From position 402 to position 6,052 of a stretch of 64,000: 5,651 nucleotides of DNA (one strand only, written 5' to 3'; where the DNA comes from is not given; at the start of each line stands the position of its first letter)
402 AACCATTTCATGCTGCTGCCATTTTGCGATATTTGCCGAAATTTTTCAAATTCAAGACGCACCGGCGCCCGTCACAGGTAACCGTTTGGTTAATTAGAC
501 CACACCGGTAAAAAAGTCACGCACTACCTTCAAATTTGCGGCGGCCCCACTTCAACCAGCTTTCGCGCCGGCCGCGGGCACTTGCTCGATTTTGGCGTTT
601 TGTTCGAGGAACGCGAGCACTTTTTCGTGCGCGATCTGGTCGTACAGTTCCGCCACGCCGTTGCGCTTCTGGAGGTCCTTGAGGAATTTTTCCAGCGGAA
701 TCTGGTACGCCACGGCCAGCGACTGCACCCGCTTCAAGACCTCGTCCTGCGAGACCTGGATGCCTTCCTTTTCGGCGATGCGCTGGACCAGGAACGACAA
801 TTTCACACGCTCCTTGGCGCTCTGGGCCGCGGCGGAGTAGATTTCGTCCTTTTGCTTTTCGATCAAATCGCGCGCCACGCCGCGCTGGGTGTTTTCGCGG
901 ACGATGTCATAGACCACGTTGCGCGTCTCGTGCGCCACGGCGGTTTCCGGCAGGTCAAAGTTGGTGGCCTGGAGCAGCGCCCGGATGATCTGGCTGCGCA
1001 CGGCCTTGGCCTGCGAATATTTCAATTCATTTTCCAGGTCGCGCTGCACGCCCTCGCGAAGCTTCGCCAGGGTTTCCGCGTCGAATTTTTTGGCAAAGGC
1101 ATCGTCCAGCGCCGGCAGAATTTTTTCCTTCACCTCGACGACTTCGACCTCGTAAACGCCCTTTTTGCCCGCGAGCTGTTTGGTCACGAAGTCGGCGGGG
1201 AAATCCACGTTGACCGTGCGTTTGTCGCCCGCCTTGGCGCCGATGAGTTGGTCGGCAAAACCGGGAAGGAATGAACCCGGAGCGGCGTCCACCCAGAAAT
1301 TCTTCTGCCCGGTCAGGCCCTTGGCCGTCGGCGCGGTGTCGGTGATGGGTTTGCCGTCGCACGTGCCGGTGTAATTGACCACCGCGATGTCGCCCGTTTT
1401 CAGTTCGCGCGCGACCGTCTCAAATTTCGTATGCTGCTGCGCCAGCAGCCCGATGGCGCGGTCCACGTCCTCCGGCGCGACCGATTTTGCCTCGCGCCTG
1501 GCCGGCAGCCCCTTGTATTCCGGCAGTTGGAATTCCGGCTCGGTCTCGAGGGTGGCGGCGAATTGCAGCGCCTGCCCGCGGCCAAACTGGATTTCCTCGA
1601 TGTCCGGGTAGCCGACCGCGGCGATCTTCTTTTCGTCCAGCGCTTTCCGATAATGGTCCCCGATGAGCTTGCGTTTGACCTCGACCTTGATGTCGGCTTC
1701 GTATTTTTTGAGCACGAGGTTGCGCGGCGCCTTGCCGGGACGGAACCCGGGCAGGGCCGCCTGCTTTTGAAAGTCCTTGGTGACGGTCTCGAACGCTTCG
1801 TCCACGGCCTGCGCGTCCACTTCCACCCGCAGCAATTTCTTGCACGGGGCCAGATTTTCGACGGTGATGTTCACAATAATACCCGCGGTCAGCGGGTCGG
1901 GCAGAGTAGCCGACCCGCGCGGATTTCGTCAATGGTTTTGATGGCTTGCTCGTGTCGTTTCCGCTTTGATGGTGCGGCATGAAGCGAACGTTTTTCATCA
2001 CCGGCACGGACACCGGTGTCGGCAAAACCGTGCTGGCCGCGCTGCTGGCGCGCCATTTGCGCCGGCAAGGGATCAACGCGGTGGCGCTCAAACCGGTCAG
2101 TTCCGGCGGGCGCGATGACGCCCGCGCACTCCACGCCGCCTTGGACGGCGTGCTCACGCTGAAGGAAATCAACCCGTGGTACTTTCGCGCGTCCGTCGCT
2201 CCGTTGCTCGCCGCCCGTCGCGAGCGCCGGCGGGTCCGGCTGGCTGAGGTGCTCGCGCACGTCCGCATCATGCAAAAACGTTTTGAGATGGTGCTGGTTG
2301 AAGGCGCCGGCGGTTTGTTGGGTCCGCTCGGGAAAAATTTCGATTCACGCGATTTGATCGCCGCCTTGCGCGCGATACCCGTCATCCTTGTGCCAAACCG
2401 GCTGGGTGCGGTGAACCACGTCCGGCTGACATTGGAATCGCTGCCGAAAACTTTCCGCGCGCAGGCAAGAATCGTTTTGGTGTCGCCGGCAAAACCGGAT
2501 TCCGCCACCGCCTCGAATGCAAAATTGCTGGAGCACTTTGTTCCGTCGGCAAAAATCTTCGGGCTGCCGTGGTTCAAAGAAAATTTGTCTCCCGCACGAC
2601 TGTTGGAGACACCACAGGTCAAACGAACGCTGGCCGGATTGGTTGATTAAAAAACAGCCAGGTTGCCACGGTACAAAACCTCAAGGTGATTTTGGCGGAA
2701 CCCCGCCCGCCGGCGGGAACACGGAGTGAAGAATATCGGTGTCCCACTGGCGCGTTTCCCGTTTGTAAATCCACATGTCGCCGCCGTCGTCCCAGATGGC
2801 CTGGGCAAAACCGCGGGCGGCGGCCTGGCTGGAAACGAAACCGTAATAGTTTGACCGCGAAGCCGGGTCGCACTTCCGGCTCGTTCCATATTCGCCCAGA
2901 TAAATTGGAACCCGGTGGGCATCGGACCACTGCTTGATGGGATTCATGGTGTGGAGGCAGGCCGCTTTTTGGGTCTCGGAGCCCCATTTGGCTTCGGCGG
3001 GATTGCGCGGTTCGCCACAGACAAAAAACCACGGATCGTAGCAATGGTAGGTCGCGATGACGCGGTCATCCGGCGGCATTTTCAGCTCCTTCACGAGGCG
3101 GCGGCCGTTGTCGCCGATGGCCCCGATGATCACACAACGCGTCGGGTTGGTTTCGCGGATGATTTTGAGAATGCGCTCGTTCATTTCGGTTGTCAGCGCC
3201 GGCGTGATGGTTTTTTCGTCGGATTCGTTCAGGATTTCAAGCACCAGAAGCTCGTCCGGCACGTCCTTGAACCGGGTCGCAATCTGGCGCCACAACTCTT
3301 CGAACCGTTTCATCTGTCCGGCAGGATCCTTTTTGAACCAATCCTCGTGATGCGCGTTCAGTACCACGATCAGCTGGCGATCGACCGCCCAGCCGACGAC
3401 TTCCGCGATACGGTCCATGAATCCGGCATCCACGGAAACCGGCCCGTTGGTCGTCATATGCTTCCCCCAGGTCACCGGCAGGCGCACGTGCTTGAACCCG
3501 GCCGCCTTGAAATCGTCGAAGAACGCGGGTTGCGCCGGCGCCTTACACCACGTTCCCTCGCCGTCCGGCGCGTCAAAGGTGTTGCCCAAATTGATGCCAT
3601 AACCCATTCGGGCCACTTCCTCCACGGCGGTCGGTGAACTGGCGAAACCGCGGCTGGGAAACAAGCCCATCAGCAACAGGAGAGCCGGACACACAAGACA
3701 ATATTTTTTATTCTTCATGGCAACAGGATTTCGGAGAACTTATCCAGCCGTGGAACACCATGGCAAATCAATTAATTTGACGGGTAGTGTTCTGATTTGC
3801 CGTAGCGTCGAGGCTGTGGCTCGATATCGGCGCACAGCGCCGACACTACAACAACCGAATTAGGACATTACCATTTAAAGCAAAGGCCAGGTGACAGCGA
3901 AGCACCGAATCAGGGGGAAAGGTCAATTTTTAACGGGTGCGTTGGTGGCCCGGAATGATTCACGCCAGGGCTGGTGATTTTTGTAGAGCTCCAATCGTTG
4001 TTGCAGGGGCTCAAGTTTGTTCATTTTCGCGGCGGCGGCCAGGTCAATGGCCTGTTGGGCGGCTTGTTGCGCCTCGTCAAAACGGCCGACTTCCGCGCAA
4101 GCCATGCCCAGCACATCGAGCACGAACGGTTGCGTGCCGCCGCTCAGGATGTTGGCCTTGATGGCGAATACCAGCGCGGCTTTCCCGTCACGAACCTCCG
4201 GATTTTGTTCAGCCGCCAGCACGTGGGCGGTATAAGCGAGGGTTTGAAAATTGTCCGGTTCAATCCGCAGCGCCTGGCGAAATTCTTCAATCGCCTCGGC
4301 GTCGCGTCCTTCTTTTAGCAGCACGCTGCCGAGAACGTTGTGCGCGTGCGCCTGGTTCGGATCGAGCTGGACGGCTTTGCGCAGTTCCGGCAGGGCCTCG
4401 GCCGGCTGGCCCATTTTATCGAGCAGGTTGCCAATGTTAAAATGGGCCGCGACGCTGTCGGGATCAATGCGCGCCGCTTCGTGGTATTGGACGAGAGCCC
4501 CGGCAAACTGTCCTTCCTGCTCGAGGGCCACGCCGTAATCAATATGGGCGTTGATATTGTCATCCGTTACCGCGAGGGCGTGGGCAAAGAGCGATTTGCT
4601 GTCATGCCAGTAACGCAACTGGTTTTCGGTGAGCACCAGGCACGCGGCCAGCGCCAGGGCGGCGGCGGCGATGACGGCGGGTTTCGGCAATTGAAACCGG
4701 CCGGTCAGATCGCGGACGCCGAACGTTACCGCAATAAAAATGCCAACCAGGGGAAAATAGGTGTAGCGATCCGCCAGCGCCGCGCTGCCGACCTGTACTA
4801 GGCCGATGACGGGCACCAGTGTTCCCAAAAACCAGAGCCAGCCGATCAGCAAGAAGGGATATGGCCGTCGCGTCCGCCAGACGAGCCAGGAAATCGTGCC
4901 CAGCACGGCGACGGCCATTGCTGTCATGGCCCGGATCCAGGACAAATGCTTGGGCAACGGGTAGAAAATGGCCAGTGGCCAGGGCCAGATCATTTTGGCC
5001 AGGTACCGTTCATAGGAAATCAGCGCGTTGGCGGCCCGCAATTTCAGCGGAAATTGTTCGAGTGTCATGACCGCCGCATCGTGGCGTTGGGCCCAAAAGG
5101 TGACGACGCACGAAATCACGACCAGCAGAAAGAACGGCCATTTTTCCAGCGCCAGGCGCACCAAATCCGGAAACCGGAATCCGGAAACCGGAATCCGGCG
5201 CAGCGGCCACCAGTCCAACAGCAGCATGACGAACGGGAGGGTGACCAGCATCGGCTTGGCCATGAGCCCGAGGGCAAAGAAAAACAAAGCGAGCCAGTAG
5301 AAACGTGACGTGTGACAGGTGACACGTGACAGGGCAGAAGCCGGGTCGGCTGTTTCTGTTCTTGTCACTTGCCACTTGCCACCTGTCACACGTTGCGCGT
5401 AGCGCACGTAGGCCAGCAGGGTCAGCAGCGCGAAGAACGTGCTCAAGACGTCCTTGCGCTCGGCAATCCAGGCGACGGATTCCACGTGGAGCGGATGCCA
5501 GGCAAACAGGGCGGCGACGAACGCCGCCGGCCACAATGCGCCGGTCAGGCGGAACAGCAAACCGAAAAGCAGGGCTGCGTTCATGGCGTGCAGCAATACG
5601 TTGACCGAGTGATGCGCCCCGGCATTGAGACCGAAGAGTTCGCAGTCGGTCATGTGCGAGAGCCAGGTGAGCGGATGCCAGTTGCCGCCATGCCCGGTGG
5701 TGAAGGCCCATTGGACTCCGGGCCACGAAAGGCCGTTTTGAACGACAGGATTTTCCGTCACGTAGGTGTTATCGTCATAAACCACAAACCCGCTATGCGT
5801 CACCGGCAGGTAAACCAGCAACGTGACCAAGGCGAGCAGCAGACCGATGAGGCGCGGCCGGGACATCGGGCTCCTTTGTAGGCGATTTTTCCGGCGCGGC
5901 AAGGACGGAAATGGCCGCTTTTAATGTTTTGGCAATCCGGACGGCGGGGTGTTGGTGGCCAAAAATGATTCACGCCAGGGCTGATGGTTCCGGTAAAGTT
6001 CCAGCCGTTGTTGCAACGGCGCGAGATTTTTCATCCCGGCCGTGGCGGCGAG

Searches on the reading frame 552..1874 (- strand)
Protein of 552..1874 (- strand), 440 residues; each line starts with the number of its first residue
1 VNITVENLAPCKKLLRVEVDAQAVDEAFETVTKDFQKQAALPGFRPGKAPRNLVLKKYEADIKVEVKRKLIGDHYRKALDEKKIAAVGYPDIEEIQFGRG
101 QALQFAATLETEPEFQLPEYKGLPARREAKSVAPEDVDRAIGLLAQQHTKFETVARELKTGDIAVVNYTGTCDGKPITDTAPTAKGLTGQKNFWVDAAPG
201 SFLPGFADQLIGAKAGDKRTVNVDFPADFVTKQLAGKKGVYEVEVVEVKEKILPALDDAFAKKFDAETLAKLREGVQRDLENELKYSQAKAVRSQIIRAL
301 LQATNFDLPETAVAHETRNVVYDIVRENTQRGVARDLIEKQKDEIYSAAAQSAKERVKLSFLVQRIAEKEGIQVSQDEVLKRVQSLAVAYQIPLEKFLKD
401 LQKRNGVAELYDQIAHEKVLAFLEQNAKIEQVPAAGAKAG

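Call 80: search_protein_families(library=pfam, proteins=[window:552-1874:-], max_evalue=0.0001)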
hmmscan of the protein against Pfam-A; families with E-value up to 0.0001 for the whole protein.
window:552-1874:- (440 aa): 3 families
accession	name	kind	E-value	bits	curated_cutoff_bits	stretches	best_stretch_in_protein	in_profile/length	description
PF05697.18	Trigger_N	-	7.8e-37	127.2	22.2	1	1-141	1-141/144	Bacterial trigger factor protein (TF)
PF05698.19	Trigger_C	-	2e-24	86.9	22.7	1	268-423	1-160/162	Bacterial trigger factor protein (TF) C-terminus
PF00254.34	FKBP_C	-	1.4e-09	38.6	21.1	1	156-245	3-93/94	FKBP-type peptidyl-prolyl cis-trans isomerase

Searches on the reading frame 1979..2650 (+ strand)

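Call 80: search_protein_families(library=pfam, proteins=[window:1979-2650:+], max_evalue=0.0001)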
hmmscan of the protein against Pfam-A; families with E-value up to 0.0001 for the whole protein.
window:1979-2650:+ (223 aa): 2 families
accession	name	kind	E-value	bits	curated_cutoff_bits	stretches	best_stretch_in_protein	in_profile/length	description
PF13500.12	AAA_26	-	2.3e-28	99.9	27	1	3-189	1-181/198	AAA domain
PF01656.29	CbiA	-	3.4e-06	27.5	25.4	1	6-155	2-96/125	CobQ/CobB/MinD/ParA nucleotide binding domain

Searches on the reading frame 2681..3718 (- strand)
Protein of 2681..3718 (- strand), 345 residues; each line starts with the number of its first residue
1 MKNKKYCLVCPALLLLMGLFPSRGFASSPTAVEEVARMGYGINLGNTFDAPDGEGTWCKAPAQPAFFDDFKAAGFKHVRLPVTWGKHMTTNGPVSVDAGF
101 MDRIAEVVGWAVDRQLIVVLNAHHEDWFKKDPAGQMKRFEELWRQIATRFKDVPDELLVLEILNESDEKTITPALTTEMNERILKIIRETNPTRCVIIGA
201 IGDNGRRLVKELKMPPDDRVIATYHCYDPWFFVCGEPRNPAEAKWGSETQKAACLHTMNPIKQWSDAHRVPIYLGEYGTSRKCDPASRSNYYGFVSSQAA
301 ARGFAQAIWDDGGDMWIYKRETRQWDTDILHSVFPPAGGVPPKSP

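Call 80: search_protein_families(library=pfam, proteins=[window:2681-3718:-], max_evalue=0.0001)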
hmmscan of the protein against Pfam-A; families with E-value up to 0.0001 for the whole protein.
window:2681-3718:- (345 aa): 1 family
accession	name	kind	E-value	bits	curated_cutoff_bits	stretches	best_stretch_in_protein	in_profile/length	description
PF00150.24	Cellulase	-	6e-42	144.5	23.5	1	48-310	8-267/272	Cellulase (glycosyl hydrolase family 5)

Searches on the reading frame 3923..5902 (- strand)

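Call 80: search_protein_families(library=pfam, proteins=[window:3923-5902:-], max_evalue=0.0001)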
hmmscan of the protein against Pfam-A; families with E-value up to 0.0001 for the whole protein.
window:3923-5902:- (659 aa): 12 families
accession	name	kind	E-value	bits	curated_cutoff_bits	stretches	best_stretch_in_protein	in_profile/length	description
PF07719.23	TPR_2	-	7.2e-27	91.7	27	2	485-516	2-33/34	Tetratricopeptide repeat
PF00515.34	TPR_1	-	4.2e-21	74.3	27.8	1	485-516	2-33/34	Tetratricopeptide repeat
PF13414.12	TPR_11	-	2.3e-19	69.2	26.8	1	462-498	6-42/42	TPR repeat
PF13181.12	TPR_8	-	7.1e-19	66.8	25.7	1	486-516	3-33/34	Tetratricopeptide repeat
PF13431.12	TPR_17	-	3.4e-17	61.6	24.4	0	475-504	4-33/34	Tetratricopeptide repeat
PF14559.12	TPR_19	-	3.4e-16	59.8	25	2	462-524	3-65/68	Tetratricopeptide repeat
PF13428.12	TPR_14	-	5.4e-15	54.8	23.5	0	451-491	2-42/44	Tetratricopeptide repeat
PF13424.12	TPR_12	-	5.2e-12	46.2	30.1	1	485-547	4-74/77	Tetratricopeptide repeat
PF13432.12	TPR_16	-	1.9e-10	41.4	32.7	1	489-551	2-64/65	Tetratricopeptide repeat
PF13176.12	TPR_7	-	1.3e-07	31.6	27.9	0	521-550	2-31/36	Tetratricopeptide repeat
PF23914.1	TPR_CcmH_CycH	-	7.1e-07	29.6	42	1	507-620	39-149/158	Cytochrome c-type biogenesis protein H TPR domain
PF03704.23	BTAD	-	1.3e-05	26.1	22.1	0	473-546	51-124/146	Bacterial transcriptional activator domain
